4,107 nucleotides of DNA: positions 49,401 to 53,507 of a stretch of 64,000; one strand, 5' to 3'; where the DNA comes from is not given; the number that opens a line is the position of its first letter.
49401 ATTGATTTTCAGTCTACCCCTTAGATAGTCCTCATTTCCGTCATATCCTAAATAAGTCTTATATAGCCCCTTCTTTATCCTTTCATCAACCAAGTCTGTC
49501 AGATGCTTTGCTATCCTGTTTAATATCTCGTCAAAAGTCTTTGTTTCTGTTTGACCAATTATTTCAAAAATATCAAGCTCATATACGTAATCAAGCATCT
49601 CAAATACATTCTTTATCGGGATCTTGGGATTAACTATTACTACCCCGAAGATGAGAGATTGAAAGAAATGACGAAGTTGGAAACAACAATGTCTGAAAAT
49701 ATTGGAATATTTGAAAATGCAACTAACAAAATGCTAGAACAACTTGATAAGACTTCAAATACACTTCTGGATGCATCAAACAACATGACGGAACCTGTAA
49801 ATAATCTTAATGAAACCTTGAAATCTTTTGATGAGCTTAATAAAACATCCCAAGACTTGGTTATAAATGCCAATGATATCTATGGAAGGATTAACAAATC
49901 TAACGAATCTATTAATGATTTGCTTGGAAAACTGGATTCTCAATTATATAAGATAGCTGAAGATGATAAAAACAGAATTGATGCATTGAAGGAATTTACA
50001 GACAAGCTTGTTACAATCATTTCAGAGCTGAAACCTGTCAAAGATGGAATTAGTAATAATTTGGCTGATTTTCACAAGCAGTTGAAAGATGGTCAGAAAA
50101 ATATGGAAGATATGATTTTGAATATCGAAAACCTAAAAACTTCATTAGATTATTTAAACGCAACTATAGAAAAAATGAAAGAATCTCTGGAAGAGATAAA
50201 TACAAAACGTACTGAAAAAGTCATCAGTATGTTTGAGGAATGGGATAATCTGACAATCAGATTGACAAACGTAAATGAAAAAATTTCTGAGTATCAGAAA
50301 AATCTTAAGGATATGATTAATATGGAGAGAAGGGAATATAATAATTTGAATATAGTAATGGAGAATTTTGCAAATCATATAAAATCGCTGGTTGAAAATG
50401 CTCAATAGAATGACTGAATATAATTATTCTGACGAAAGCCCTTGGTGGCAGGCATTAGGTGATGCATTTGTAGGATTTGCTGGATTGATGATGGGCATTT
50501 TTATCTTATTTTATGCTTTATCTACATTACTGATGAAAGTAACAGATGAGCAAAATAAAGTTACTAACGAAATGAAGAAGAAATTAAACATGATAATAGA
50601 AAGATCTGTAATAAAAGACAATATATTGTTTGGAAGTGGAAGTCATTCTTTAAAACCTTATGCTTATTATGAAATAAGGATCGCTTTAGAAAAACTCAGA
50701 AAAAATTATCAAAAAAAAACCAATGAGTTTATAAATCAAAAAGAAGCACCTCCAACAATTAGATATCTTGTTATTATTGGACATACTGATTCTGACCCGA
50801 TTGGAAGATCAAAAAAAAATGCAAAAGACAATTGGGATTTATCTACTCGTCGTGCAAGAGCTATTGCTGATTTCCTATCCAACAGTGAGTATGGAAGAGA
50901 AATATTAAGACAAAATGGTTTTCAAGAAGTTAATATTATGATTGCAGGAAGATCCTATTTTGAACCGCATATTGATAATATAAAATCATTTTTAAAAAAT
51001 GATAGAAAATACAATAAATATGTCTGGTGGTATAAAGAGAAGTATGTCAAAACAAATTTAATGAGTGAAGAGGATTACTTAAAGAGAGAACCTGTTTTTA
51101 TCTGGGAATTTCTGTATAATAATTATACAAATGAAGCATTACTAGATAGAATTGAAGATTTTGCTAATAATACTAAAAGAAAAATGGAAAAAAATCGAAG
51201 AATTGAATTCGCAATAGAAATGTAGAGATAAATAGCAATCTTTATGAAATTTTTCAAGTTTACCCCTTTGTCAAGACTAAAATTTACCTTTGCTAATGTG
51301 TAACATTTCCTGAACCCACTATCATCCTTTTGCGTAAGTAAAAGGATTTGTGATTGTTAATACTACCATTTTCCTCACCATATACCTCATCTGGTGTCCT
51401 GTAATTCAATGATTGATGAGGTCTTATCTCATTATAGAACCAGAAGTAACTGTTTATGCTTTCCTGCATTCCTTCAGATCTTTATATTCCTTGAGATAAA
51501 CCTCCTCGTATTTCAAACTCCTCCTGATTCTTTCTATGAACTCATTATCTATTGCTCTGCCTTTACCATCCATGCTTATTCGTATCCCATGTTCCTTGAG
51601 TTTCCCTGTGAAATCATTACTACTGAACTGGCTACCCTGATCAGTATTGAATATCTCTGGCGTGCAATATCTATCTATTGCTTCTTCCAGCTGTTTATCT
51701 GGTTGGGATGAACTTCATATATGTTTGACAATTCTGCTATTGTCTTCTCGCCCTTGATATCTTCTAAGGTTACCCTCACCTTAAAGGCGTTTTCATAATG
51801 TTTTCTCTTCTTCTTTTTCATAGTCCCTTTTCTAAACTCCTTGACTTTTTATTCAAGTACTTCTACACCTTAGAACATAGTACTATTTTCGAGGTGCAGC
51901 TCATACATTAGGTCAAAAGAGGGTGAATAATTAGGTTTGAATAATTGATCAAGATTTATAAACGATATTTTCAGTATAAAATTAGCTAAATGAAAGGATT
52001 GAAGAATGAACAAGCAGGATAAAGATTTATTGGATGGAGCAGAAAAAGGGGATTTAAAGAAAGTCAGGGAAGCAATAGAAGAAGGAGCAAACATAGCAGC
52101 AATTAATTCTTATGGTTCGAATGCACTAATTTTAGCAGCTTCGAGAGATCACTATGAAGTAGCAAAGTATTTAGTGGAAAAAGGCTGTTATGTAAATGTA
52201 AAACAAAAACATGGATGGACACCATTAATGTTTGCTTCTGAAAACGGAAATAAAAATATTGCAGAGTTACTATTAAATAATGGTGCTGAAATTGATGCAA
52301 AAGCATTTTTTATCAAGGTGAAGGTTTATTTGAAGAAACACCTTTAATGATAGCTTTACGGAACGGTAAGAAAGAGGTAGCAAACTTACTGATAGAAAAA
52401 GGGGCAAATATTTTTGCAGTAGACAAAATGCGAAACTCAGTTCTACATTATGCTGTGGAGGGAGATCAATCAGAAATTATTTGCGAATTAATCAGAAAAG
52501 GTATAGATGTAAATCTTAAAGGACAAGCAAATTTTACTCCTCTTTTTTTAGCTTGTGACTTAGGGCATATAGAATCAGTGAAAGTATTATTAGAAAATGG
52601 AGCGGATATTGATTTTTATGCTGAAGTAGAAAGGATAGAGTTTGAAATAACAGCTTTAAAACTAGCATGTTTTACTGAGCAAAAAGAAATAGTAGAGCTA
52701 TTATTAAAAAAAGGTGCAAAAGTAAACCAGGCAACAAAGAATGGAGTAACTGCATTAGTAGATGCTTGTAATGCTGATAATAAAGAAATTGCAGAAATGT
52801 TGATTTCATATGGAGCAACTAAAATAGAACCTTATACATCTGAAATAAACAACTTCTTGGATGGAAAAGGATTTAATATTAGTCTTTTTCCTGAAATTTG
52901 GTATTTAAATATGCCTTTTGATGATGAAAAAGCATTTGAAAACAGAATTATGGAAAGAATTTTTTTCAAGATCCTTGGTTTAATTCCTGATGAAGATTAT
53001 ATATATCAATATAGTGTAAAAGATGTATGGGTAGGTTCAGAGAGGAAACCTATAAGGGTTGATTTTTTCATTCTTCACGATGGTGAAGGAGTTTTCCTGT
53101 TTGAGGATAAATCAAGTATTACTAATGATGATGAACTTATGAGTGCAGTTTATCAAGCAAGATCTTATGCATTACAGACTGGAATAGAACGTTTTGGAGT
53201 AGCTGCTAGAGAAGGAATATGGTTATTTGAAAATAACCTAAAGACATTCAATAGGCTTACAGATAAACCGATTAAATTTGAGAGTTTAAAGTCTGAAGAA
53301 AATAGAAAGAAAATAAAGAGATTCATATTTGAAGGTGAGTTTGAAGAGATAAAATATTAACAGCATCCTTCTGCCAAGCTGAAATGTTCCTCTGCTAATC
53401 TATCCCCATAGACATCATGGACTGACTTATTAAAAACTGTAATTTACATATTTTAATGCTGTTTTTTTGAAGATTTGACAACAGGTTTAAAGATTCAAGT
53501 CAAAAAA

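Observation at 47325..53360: Inverted pair of ankyrin-repeat / PD-(D/E)xK nuclease-fold fusion genes bracketing a 4-kb cassette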

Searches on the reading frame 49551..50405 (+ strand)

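Call 3: search_protein_families(library=pfam, proteins=[window:49551-50405:+], max_evalue=0.1)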
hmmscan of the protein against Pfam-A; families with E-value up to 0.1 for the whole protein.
window:49551-50405:+ (285 aa): 34 families (the best 25 are shown)
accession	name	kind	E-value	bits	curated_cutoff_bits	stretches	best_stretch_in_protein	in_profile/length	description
PF07889.17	DUF1664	-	1e-09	39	34.6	2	55-137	40-122/124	Protein of unknown function (DUF1664)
PF06160.17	EzrA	-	3.9e-05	22.6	39.6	1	35-215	122-297/557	Septation ring formation regulator, EzrA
PF10473.14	CENP-F_leu_zip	-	0.00011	22.8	34.5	1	163-258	18-109/140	Leucine-rich repeats of kinetochore protein Cenp-F/LEK1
PF04136.21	COG3_N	-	0.00012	22.5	27.9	1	37-129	17-104/147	Conserved oligomeric Golgi complex subunit 3, N-terminal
PF24611.2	Spectrin_Anc-1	-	0.00085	20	33.2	0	116-179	18-80/115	Nuclear anchorage protein 1, spectrin-like repeat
PF10241.14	KxDL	-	0.0013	19.4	27.2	0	163-208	35-80/86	Uncharacterized conserved protein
PF06009.19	Laminin_II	-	0.0021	18.5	33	1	170-270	4-113/138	Laminin Domain II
PF02646.22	RmuC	-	0.0021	17.7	26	0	35-101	226-289/291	RmuC family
PF04513.17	Baculo_PEP_C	-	0.0024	18.4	38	0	113-216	8-111/140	Baculovirus polyhedron envelope protein, PEP, C terminus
PF22638.1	FlgK_D1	-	0.003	17.6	28.6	1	164-251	12-98/233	Flagellar hook-associated protein FlgK helical domain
PF02262.21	Cbl_N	-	0.0036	17.7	25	1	194-256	26-87/125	CBL proto-oncogene N-terminal domain 1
PF06103.16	DUF948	-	0.0037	17.8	37.2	0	86-137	28-79/89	Bacterial protein of unknown function (DUF948)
PF07464.16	ApoLp-III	-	0.0043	17.6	36.3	0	42-127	44-127/146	Apolipophorin-III precursor (apoLp-III)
PF05010.19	TACC_C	-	0.0051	17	29.9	0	239-285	11-60/201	Transforming acidic coiled-coil-containing protein (TACC), C-terminal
PF06013.18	WXG100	-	0.0067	17.1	27.3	0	49-81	51-83/86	Proteins of 100 residues with WXG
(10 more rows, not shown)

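Call 8: search_protein_families(library=padloc, proteins=[window:49551-50405:+], max_evalue=0.01)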
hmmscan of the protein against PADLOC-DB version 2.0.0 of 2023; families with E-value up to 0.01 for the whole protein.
window:49551-50405:+ (285 aa): 15 families
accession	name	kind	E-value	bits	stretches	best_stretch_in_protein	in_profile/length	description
PDLC00598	ZorA1|ZorA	-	1.1e-07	28.7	1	54-284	362-573/663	MotA/ExbB/TolQ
PDLC00601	ZorA1|ZorA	-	4.2e-06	23.7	1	49-279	413-627/699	MotA/ExbB/TolQ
PDLC00580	JetC3|JetC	-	2.7e-05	20.6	1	47-271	236-458/1068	DUF3584 domain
PDLC03865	LmuB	-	5.1e-05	19.7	1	43-279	183-849/1007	-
PDLC00605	ZorA1|ZorA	-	6.6e-05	19.4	1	41-257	452-645/700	MotA/ExbB/TolQ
PDLC00006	DruC1|DruC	-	0.00023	17.8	1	35-186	175-324/626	Unknown function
PDLC02668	DndD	-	0.00065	16.8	1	58-253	321-508/659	DndD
PDLC03859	LmuB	-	0.0007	16.9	1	37-278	271-484/611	-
PDLC03863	LmuB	-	0.0017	15.1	0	39-281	235-474/610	-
PDLC01664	Cas12c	-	0.0018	14.2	1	66-255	333-514/1163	Cas12c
PDLC00519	JetC1|JetC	-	0.0023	14.2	0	55-250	268-455/1097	DUF3584 domain; MukB-like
PDLC01663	Cas12c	-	0.0025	13.9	0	32-152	388-500/1165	CAS-V-C; effector__SPE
PDLC00518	JetC1|JetC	-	0.0034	13.3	1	141-271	686-813/1112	DUF3584 domain; MukB-like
PDLC00503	JetC1|JetC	-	0.0047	13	1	57-257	286-485/1146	DUF3584 domain; MukB-like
PDLC00507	JetC1|JetC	-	0.0089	12.4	1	83-272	698-879/1215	DUF3584 domain; MukB-like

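Call 14: search_protein_families(library=ncbifam, proteins=[window:49551-50405:+], max_evalue=0.1)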
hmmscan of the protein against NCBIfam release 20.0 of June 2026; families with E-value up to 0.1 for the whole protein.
window:49551-50405:+ (285 aa): 23 families
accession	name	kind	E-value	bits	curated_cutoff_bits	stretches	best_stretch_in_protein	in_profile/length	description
TIGR04523.1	Mplasa_alph_rch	subfamily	1.8e-07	29.5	270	1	55-283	32-261/745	helix-rich protein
TIGR02168.1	SMC_prok_B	equivalog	4.8e-07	27.9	567.35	1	44-264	688-913/1181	chromosome segregation protein SMC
NF045487.1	ASRP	equivalog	5.7e-07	28.5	300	2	131-280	321-465/593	archaea-specific SMC-related protein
NF047515.1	SpiroCoCo_C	equivalog_domain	1.2e-06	27.9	125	2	35-217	66-248/313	SpiroCoCo family coiled-coil protein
NF003034.1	PRK03918.1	equivalog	3.3e-06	25.4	700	1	39-272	494-722/878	DNA double-strand break repair ATPase Rad50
TIGR00996.1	Mtu_fam_mce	paralog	2e-05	24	140.5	1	59-176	170-287/291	MCE family protein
NF045780.1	TrlF_fam_ATP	equivalog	5e-05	22.2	350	1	45-258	494-716/944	TrlF family AAA-like ATPase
NF041034.1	Rad50_Sulf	equivalog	5e-05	21.4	1000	1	36-276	462-696/872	DNA double-strand break repair ATPase Rad50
TIGR02169.1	SMC_prok_A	equivalog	6.9e-05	20.7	729.4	1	48-271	730-962/1165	chromosome segregation protein SMC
NF041035.1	Rad50_Halo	equivalog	7.4e-05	21.3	1000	1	35-267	206-436/883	DNA double-strand break repair ATPase Rad50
NF053525.1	thylo_ssr2422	subfamily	0.00011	22.6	38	0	206-258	11-59/77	ssr2422 family thylakoid membrane protein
NF003413.0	PRK04778.1-7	equivalog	0.00016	20.2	556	1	37-252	126-338/564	septation ring formation regulator EzrA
NF033914.0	antiphage_ZorA_1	subfamily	0.00041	18.8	190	1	59-254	336-528/619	anti-phage ZorAB system protein ZorA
TIGR04527.1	mycoplas_twoTM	subfamily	0.00097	18.9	125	1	47-156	45-158/248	MG_279/MG_280 family protein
NF047516.1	LA_3659_fam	equivalog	0.0034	17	36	0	95-220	37-157/221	LA_3659 family protein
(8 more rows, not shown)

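Call 89: search_protein_families(library=phrogs, proteins=[window:49689-50405:+], max_evalue=0.001)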
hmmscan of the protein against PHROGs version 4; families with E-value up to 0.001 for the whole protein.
window:49689-50405:+ (239 aa): 9 families
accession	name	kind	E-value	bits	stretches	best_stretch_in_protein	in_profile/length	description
phrog_3779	-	tail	2e-06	27.1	1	8-232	385-611/1225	tail length tape measure protein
phrog_1204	-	tail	7.4e-05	21.8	1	3-211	358-539/1483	tail protein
phrog_4372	-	tail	7.7e-05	21.3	1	8-206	410-667/1681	tail length tape measure protein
phrog_7303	-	unknown function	0.00011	23.2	0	121-173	13-65/80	-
phrog_10546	-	unknown function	0.00022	22.5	0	16-114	22-122/186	-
phrog_2990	-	unknown function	0.00022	22.4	0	54-139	10-91/133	-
phrog_1272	-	tail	0.00024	19.9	1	11-206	43-241/1606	tail length tape measure protein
phrog_2335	-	tail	0.00032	19.7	1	12-227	24-263/1536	tail length tape measure protein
phrog_167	-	tail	0.00076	18.3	0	12-210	112-269/1555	tail length tape measure protein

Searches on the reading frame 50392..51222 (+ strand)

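Call 3: search_protein_families(library=pfam, proteins=[window:50392-51222:+], max_evalue=0.1)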
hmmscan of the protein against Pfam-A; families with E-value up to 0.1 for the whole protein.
window:50392-51222:+ (277 aa): 1 family
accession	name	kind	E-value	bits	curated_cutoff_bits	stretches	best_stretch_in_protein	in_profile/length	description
PF00691.25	OmpA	-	7.5e-07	29.9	27.2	1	101-166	8-68/98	OmpA family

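Call 8: search_protein_families(library=padloc, proteins=[window:50392-51222:+], max_evalue=0.01)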
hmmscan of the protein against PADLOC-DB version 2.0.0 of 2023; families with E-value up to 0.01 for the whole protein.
window:50392-51222:+ (277 aa): 6 families
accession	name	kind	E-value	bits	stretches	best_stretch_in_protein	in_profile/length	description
PDLC00608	ZorB1|ZorB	-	1.7e-12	45.2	1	74-170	93-180/243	MotB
PDLC00609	ZorB1|ZorB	-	3.2e-11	41.2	1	74-205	91-208/232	MotB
PDLC00610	ZorB1|ZorB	-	1e-09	36.3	1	75-164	93-187/254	MotB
PDLC00651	ZorB3|ZorB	-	1.2e-07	29.5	1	9-160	6-160/215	MotB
PDLC00612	ZorB1|ZorB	-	9.3e-06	23.4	1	46-166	102-221/293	MotB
PDLC00641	ZorB2|ZorB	-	2.7e-05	21.9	1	77-166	95-178/238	MotB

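Call 14: search_protein_families(library=ncbifam, proteins=[window:50392-51222:+], max_evalue=0.1)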
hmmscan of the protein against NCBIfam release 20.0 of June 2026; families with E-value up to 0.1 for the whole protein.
window:50392-51222:+ (277 aa): 25 families
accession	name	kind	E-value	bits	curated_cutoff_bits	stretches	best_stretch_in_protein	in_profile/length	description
TIGR03350.1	type_VI_ompA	equivalog_domain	1.5e-10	41.1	139.8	1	110-176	60-111/137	type VI secretion system protein TssL, long form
NF006544.0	PRK09039.1-3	equivalog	1.4e-08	34.8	362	1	64-183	212-321/343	peptidoglycan -binding protein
NF006543.0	PRK09039.1-2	equivalog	2.1e-08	34.4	305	1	62-180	218-325/350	peptidoglycan -binding protein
NF053611.1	YiaD_Gzip_OmpA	equivalog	5.5e-07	29.5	175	1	73-177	99-181/206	YiaD family glycine zipper/OmpA-like lipoprotein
NF006546.0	PRK09039.1-5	equivalog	1.1e-06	28.3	615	1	62-180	210-318/343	peptidoglycan -binding protein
NF006508.0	PRK08944.1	subfamily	1.4e-06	27.8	259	1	126-196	212-271/304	MotB family protein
NF005195.1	PRK06667.1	equivalog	3e-06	27.2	300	1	97-168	133-200/241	flagellar motor protein MotB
NF005831.1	PRK07734.1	equivalog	1.3e-05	25.1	301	1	54-181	117-227/250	flagellar motor protein MotB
NF006547.1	PRK09040.1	equivalog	1.4e-05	24.6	194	1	14-160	9-158/213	hypothetical protein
NF006545.0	PRK09039.1-4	equivalog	1.8e-05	24.6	372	1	65-180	213-317/342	peptidoglycan -binding protein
NF053612.1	anchor_PA1041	equivalog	2.4e-05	24.4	250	1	101-179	141-212/236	PA1041 family peptidoglycan-binding anchor lipoprotein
NF006541.1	PRK09038.1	equivalog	7.8e-05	22.4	283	1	74-179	139-225/253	flagellar motor protein MotD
NF006542.0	PRK09039.1-1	equivalog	0.00014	21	388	1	71-180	502-602/627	peptidoglycan -binding protein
NF011283.0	PRK14693.1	equivalog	0.00019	20.1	686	1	125-213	404-489/552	hypothetical protein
NF005444.0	PRK07033.1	equivalog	0.00051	19.1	520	1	126-181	347-400/438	DotU family type VI secretion system protein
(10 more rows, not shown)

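Call 89: search_protein_families(library=phrogs, proteins=[window:50392-51222:+], max_evalue=0.001)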
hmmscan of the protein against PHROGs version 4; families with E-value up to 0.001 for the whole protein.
window:50392-51222:+ (277 aa): 2 families
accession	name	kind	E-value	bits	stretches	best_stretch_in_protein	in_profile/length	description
phrog_15381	-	unknown function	7.5e-05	23.8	0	126-175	43-89/154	-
phrog_21158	-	unknown function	0.00062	20.3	0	74-163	155-226/308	-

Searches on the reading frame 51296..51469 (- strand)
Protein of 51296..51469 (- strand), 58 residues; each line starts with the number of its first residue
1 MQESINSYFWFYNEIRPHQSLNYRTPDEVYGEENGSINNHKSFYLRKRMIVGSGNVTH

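Call 3: search_protein_families(library=pfam, proteins=[window:51296-51469:-], max_evalue=0.1)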
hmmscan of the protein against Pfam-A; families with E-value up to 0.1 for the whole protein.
window:51296-51469:- (58 aa): 1 family
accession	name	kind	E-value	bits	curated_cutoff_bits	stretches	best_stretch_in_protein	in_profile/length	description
PF13683.12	rve_3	-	3.4e-06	27.1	26.5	1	2-26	43-67/67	Integrase core domain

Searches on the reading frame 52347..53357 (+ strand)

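Call 3: search_protein_families(library=pfam, proteins=[window:52347-53357:+], max_evalue=0.1)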
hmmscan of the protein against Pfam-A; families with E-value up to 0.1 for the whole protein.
window:52347-53357:+ (337 aa): 10 families
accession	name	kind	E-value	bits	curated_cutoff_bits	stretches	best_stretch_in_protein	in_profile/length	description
PF00023.36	Ank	-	1.7e-29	100.6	21.1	5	63-89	3-29/33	Ankyrin repeat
PF12796.13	Ank_2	-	2.6e-28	98.8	27.3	2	1-89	2-87/90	Ankyrin repeats (3 copies)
PF13606.12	Ank_3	-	1.7e-21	74.1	22.3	2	63-89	3-29/30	Ankyrin repeat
PF13637.12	Ank_4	-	2.4e-14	53.6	22.7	3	66-120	1-50/50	Ankyrin repeats (many copies)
PF13857.12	Ank_5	-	4.5e-12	46.5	27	2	48-88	1-42/56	Ankyrin repeats (many copies)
PF23745.1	ANK_LRRK2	-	2.4e-06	27.9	27.5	1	99-158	30-89/130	LRRK2 ANK repeat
PF01316.27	Arg_repressor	-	3e-06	27.3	27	1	104-130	14-40/70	Arginine repressor, DNA binding domain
PF24521.3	Ank_KRIT1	-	0.00062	19.9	80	0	34-122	24-107/149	KRIT1 ankyrin-repeats domain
PF04313.20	HSDR_N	-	0.0025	18.1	25.1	1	221-277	117-164/198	Type I restriction enzyme R protein N terminus (HSDR_N)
PF23881.1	DUF7234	-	0.064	13.8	24.4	0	112-144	26-58/80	Family of unknown function (DUF7234)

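Call 8: search_protein_families(library=padloc, proteins=[window:52347-53357:+], max_evalue=0.01)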
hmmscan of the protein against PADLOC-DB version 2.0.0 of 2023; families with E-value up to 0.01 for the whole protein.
window:52347-53357:+ (337 aa): 2 families
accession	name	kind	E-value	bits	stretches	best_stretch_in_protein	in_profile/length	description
PDLC04783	PDC-M72A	-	7.5e-26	89.3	2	2-93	236-327/392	-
PDLC02908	Ankyrin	-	9.9e-08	28.7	1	55-154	729-823/880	-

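Call 14: search_protein_families(library=ncbifam, proteins=[window:52347-53357:+], max_evalue=0.1)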
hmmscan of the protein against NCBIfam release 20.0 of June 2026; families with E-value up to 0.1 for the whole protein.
window:52347-53357:+ (337 aa): 11 families
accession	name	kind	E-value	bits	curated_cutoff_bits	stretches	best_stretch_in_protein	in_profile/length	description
NF043029.1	T4SS_AnkY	equivalog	6.9e-17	61.1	600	2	26-91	454-520/543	Dot/Icm T4SS effector AnkY/LegA9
NF041931.2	MzaA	equivalog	5.5e-14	51.9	800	2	101-159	36-94/726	MZA anti-phage system associated sigma-70 family RNA polymerase sigma factor MzaA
NF043023.1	T4SS_AnkH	equivalog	8.2e-14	51.2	600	2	98-158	30-90/467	Dot/Icm T4SS effector AnkH/LegA3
NF043028.1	T4SS_AnkX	equivalog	8.7e-14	50.6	1400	2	42-172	561-690/938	Dot/Icm T4SS effector AnkN/AnkX/LegA8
NF043022.1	T4SS_AnkG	equivalog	1.6e-11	43.6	500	2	3-84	337-425/455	Dot/Icm T4SS effector AnkG/AnkZ/LegA7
NF043024.1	T4SS_AnkI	equivalog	3.7e-11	42.4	550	2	60-89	239-268/439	Dot/Icm T4SS effector AnkI/LegAS4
TIGR00870.1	trp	subfamily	6.2e-10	37.8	498.75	1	96-156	127-178/747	transient-receptor-potential calcium channel protein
NF043021.1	T4SS_AnkF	equivalog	3.2e-08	32.3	1000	1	56-147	613-680/917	Dot/Icm T4SS effector AnkF/LegA14/Ceg31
NF043019.1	T4SS_AnkC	equivalog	2.4e-06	26.7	450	1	8-86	139-225/459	Dot/Icm T4SS effector AnkC/LegA12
NF043027.1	T4SS_AnkQ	equivalog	1.6e-05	23.8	700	2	30-134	294-398/496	Dot/Icm T4SS effector AnkQ/LegA10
TIGR01529.1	argR_whole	equivalog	0.025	14.6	130.45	0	106-130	13-37/146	arginine repressor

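Call 89: search_protein_families(library=phrogs, proteins=[window:52347-53357:+], max_evalue=0.001)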
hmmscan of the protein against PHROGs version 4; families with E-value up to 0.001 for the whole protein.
window:52347-53357:+ (337 aa): 3 families
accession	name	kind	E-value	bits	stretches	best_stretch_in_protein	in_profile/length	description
phrog_9049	-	unknown function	3.2e-27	94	1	2-158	3164-3315/4700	-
phrog_9262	-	unknown function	2.9e-25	90.2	2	3-89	47-137/253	-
phrog_16592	-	unknown function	1.6e-05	24.1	1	30-155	147-267/974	-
